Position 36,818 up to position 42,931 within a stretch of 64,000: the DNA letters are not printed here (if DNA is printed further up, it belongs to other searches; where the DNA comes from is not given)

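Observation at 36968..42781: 1,937-aa DUF4011 / SF1 helicase / Vsr-like / DUF3320 protein with an unexplained N-terminal module of about 390 aa, next to a tRNA cluster: candidate single-gene anti-phage system (Hhe-like variant)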

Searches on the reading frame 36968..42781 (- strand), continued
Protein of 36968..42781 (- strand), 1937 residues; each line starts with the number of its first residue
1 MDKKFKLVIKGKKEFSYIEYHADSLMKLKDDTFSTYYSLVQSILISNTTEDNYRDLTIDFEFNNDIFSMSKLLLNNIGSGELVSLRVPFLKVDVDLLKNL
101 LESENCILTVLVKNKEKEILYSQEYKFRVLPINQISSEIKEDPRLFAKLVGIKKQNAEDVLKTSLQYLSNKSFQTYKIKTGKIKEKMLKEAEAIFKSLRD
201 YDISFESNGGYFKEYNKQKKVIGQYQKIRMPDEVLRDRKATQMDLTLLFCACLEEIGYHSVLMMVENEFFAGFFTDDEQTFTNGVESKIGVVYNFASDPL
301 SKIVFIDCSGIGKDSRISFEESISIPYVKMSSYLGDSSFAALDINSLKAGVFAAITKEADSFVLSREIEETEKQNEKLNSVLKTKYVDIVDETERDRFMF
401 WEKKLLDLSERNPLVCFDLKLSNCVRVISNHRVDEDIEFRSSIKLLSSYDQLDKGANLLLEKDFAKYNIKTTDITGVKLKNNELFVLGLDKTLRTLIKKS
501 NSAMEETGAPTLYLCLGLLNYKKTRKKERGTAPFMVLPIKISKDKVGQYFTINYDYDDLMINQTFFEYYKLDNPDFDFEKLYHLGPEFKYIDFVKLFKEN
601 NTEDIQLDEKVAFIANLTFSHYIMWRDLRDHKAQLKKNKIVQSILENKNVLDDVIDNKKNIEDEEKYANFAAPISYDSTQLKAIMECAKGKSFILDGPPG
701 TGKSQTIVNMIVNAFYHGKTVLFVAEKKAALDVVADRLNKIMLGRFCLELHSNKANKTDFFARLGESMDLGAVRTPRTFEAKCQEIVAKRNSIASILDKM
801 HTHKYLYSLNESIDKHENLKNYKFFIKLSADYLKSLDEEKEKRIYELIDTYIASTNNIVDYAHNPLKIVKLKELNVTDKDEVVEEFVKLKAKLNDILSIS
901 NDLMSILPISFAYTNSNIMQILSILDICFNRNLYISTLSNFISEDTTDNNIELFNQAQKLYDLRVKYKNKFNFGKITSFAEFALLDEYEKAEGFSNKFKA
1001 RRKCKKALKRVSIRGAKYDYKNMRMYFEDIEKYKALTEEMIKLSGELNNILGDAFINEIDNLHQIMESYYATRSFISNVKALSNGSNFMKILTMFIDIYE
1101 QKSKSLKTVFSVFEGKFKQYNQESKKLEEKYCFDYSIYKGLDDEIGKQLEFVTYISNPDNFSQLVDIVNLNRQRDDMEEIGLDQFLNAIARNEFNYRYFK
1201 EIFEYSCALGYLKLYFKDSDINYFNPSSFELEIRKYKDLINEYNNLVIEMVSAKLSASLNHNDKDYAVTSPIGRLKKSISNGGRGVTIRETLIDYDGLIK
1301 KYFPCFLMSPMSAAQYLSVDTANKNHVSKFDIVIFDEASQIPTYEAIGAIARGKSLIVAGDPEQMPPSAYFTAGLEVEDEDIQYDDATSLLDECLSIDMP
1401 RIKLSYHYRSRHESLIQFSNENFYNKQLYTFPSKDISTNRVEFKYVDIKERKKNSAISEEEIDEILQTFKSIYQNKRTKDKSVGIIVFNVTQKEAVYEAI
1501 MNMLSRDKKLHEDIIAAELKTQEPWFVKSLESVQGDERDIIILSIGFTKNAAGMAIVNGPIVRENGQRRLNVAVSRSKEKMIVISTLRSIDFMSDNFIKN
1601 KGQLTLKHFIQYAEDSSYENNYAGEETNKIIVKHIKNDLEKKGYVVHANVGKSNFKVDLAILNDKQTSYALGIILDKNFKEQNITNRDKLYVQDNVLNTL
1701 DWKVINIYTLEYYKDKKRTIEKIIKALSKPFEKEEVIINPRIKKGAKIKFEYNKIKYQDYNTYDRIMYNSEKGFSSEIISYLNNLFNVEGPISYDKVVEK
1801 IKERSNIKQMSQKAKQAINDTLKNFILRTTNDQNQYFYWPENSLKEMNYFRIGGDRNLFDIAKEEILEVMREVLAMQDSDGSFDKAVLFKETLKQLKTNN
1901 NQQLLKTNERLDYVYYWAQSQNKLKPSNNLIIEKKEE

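Call 12: find_homologous_proteins(query=window:36968-42781:-, max_evalue=1e-10)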
Query window:36968-42781:- (1937 aa): 56 proteins with E <= 1e-10 among 8000 candidates.
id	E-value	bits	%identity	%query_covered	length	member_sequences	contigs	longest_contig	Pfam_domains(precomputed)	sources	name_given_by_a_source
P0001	0.0e+0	4268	100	100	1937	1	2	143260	PF13195.12,PF13087.13,PF13086.13,PF01443.25,PF13245.13,PF18741.8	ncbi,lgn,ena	-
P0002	0.0e+0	1916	49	99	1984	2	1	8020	PF13195.12,PF13087.13,PF13086.13,PF13245.13,PF18741.8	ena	-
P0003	0.0e+0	1887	48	99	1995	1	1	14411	PF11784.14,PF13195.12,PF13087.13,PF13086.13,PF00270.36,PF13245.13,PF18741.8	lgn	-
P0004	0.0e+0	1805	47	99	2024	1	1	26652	PF13195.12,PF13087.13,PF13086.13,PF00270.36,PF13245.13,PF18741.8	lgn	-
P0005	0.0e+0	1732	46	99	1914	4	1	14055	PF13195.12,PF13087.13,PF13086.13,PF13245.13,PF18741.8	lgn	-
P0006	0.0e+0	1698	45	99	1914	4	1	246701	PF13195.12,PF13087.13,PF13086.13,PF18741.8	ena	-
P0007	0.0e+0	1693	45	99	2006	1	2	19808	PF13195.12,PF13087.13,PF13086.13,PF13245.13,PF18741.8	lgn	-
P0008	0.0e+0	1618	43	99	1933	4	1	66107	PF13195.12,PF13087.13,PF13086.13,PF18741.8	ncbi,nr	ncbi:MAG: DUF4011 domain-containing protein [bacterium]|nr:DUF4011 domain-containing protein [bacter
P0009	0.0e+0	1607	43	98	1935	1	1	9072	PF13195.12,PF13087.13,PF13086.13,PF13245.13,PF18741.8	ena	-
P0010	0.0e+0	1537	43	98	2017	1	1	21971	PF13195.12,PF13087.13,PF13086.13,PF13245.13,PF18741.8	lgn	-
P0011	0.0e+0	1536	43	99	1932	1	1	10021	PF13195.12,PF13087.13,PF13086.13,PF18741.8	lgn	-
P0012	0.0e+0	1374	41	98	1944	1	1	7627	PF13195.12,PF13087.13,PF13086.13,PF13245.13,PF18741.8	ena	-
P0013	0.0e+0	1372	41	97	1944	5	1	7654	PF13195.12,PF13087.13,PF13086.13,PF18741.8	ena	-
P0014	2.3e-178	614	27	45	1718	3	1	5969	PF13195.12,PF13087.13,PF13086.13,PF01443.25,PF13604.13,PF13245.13,PF18741.8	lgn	-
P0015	1.5e-167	578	29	86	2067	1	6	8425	PF13195.12,PF13087.13,PF13086.13,PF00270.36,PF13604.13,PF13245.13,PF18741.8,PF09848.16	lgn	-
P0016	6.8e-167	576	30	35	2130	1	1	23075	PF11784.14,PF13195.12,PF13087.13,PF13086.13,PF13604.13,PF13245.13,PF18741.8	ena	-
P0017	5.0e-165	569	27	43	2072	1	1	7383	PF11784.14,PF13195.12,PF13087.13,PF13086.13,PF13604.13,PF13245.13,PF18741.8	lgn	-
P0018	2.8e-157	544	30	34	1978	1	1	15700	PF11784.14,PF13195.12,PF13087.13,PF13086.13,PF13604.13,PF13245.13,PF18741.8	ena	-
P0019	4.2e-147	510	34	29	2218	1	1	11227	PF11784.14,PF13195.12,PF13087.13,PF13086.13,PF13604.13,PF13245.13,PF18741.8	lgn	-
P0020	1.0e-141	492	31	31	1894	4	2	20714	PF11784.14,PF13195.12,PF13087.13,PF13086.13,PF01443.25,PF13604.13,PF13245.13,PF18741.8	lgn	-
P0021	7.7e-137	476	33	26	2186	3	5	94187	PF11784.14,PF13195.12,PF13087.13,PF13086.13,PF13604.13,PF13245.13,PF18741.8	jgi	jgi:very-short-patch-repair endonuclease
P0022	1.6e-111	392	31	28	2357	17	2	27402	PF11784.14,PF13195.12,PF13087.13,PF13086.13,PF13604.13,PF13245.13,PF18741.8,PF09848.16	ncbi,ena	-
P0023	5.7e-106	374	29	37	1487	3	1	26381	PF13195.12,PF04480.19,PF13087.13,PF13086.13,PF13245.13,PF18741.8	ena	-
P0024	1.3e-105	372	31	28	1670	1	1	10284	PF13195.12,PF13087.13,PF13086.13,PF13604.13,PF13245.13,PF18741.8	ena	-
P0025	2.6e-105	371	35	24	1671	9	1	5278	PF13195.12,PF13087.13,PF13086.13,PF13604.13,PF13245.13,PF18741.8,PF09848.16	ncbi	-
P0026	3.8e-103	364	35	23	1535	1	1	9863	PF13195.12,PF13087.13,PF13086.13,PF13245.13,PF18741.8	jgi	-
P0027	1.0e-102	363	32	29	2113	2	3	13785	PF13195.12,PF13087.13,PF13086.13,PF13604.13,PF13245.13,PF18741.8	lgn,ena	-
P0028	5.8e-100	354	26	37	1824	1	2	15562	PF11784.14,PF13195.12,PF13087.13,PF13086.13,PF13604.13,PF13245.13,PF18741.8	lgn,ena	-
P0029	6.6e-100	354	28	29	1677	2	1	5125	PF13195.12,PF13087.13,PF13086.13,PF13604.13,PF13245.13,PF18741.8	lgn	-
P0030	1.5e-99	352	27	37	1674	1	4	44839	PF13195.12,PF13087.13,PF13086.13,PF13604.13,PF13245.13,PF18741.8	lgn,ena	-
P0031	8.4e-93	330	31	28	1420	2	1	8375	PF13195.12,PF13240.12,PF13087.13,PF13086.13,PF13604.13,PF13245.13,PF18741.8,PF04851.22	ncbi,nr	ncbi:DUF4011 domain-containing protein [bacterium]|nr:DUF4011 domain-containing protein [bacterium]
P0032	9.7e-91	323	29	34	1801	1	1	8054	PF13195.12,PF01272.26,PF13087.13,PF13086.13,PF13604.13,PF13245.13,PF18741.8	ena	-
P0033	1.6e-90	322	32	18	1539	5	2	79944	PF13195.12,PF13087.13,PF13086.13,PF13604.13,PF13245.13,PF18741.8,PF09848.16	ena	-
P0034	6.0e-86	307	33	23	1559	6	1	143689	PF13195.12,PF13087.13,PF13086.13,PF13604.13,PF13245.13,PF18741.8,PF09848.16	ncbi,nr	ncbi:DUF4011 domain-containing protein [Lachnobacterium bovis]|nr:DUF4011 domain-containing protein 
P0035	1.5e-84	303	29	30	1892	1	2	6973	PF13195.12,PF13087.13,PF13086.13,PF01443.25,PF13604.13,PF13245.13,PF03979.20,PF18741.8,PF09848.16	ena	-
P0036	2.6e-84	302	31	29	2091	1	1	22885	PF13195.12,PF13087.13,PF13086.13,PF13604.13,PF13245.13,PF18741.8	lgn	-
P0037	4.1e-80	288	29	24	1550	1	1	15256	PF11784.14,PF13195.12,PF13087.13,PF13086.13,PF13604.13,PF13245.13,PF18741.8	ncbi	-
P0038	4.0e-77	278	29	22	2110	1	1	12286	PF13195.12,PF01272.26,PF13087.13,PF13086.13,PF13604.13,PF13245.13,PF18741.8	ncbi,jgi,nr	ncbi:MAG: DUF4011 domain-containing protein [Deltaproteobacteria bacterium]|jgi:very-short-patch-rep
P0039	3.5e-65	238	33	22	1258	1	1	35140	PF13195.12,PF13087.13,PF13086.13,PF13245.13,PF18741.8,PF09848.16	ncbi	-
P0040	1.1e-64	237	30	23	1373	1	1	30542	PF13087.13,PF13086.13,PF13245.13,PF18741.8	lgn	-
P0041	3.7e-64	235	25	54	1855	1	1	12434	PF13195.12,PF13087.13,PF13086.13,PF13604.13,PF13245.13,PF18741.8,PF05406.21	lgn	-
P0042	6.1e-60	221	30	22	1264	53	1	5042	PF13087.13,PF13086.13,PF13245.13,PF18741.8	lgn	-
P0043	3.1e-57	212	29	25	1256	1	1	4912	PF13087.13,PF13086.13,PF01443.25,PF13245.13,PF18741.8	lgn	-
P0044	1.2e-47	180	30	23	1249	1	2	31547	PF13195.12,PF13087.13,PF13086.13,PF13245.13,PF18741.8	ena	-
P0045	2.0e-47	180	30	23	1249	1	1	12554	PF13195.12,PF13087.13,PF13086.13,PF13245.13,PF18741.8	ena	-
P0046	6.2e-47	178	30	23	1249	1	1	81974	PF13195.12,PF13087.13,PF13086.13,PF13245.13,PF18741.8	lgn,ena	-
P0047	1.9e-43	166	32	17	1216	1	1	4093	PF11784.14,PF13087.13,PF18741.8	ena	-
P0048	2.6e-40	156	32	20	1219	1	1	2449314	PF13195.12,PF13087.13,PF13086.13,PF00270.36,PF00570.29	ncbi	ncbi:AAA domain-containing protein [Mycoplasmatota bacterium WC44]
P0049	7.4e-38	148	33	16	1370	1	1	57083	PF13195.12,PF01272.26,PF13087.13,PF13086.13,PF00270.36,PF13245.13,PF18741.8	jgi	jgi:very-short-patch-repair endonuclease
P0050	9.9e-36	141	29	20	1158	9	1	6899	PF13087.13,PF13086.13,PF13245.13,PF18741.8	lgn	-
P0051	1.8e-23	100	24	22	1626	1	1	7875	PF04480.19,PF13087.13,PF13086.13,PF13604.13,PF13245.13,PF18741.8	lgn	-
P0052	4.4e-17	79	21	44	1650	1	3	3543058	PF13087.13,PF13086.13,PF13604.13,PF13245.13,PF18741.8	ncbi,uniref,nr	ncbi:AAA domain-containing protein [Methylocystis sp. SB2]|uniref:AAA domain-containing protein n=1 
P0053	1.8e-14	70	24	27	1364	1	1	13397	PF13087.13,PF13086.13,PF05127.22,PF01443.25,PF13604.13,PF13245.13,PF18741.8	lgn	-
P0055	6.4e-12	62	27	14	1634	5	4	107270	PF13087.13,PF13086.13,PF13604.13,PF13245.13,PF18741.8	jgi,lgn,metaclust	metaclust:\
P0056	3.1e-11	60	28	13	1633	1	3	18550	PF13087.13,PF13086.13,PF13604.13,PF13245.13,PF18741.8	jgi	jgi:very-short-patch-repair endonuclease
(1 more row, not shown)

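Call 13: find_encoding_contigs(protein=P0001, flank=10000, max_places=4)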
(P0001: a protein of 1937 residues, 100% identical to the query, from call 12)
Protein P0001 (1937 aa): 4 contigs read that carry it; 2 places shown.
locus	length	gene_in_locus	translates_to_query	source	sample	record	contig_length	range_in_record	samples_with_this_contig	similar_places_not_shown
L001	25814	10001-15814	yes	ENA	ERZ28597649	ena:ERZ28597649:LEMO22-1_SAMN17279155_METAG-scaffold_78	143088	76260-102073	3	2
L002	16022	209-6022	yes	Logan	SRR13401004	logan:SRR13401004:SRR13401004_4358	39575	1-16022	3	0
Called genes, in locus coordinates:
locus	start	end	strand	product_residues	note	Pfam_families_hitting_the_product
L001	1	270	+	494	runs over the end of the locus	-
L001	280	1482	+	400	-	PF13393:tRNA-synt_His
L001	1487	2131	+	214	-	PF01634:HisG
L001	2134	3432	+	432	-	PF00815:Histidinol_dh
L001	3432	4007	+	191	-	PF00475:IGPD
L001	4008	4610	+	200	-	PF00117:GATase, PF07685:GATase_3 (weak), PF01174:SNO (faint), PF07722:Peptidase_C26 (faint)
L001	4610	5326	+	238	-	PF00977:His_biosynth, PF01207:Dus (faint)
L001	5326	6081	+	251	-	PF00977:His_biosynth, PF01207:Dus (faint), PF03060:NMO (faint)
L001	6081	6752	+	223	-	PF01502:PRA-CH, PF01503:PRA-PH, PF03819:MazG (faint)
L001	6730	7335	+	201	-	-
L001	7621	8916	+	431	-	PF13173:AAA_14, PF13635:DUF4143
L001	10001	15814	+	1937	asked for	PF13195:DUF4011, PF01443:Viral_helicase1 (faint), PF13086:AAA_11, PF13245:AAA_19 (faint), PF13087:AAA_12, PF18741:MTES_1575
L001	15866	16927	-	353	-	PF01545:Cation_efflux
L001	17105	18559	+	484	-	PF00149:Metallophos, PF12850:Metallophos_2 (faint)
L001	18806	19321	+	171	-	PF02699:YajC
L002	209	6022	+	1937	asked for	PF13195:DUF4011, PF01443:Viral_helicase1 (faint), PF13086:AAA_11, PF13245:AAA_19 (faint), PF13087:AAA_12, PF18741:MTES_1575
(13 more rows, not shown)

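Call 14: list_cluster_members(proteins=[P0001, P0008, P0006])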
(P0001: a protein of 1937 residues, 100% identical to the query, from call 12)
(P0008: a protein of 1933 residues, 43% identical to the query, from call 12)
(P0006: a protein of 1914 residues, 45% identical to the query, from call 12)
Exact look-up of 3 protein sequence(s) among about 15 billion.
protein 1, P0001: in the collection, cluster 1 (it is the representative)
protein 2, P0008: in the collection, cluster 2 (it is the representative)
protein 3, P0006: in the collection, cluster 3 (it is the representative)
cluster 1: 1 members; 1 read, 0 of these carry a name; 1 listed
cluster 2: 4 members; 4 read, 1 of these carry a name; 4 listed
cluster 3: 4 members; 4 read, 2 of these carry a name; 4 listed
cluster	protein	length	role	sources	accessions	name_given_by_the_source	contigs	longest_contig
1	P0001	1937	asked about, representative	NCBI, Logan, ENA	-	-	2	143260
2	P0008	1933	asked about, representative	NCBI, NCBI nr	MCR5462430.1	MAG: DUF4011 domain-containing protein [bacterium] | DUF4011 domain-containing protein [bacterium]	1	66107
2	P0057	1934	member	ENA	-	-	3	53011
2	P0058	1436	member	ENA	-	-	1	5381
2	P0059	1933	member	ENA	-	-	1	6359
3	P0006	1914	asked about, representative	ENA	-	-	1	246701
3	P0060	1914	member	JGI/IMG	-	superfamily I DNA and/or RNA helicase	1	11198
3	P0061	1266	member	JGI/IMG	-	hypothetical protein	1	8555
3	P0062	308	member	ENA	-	-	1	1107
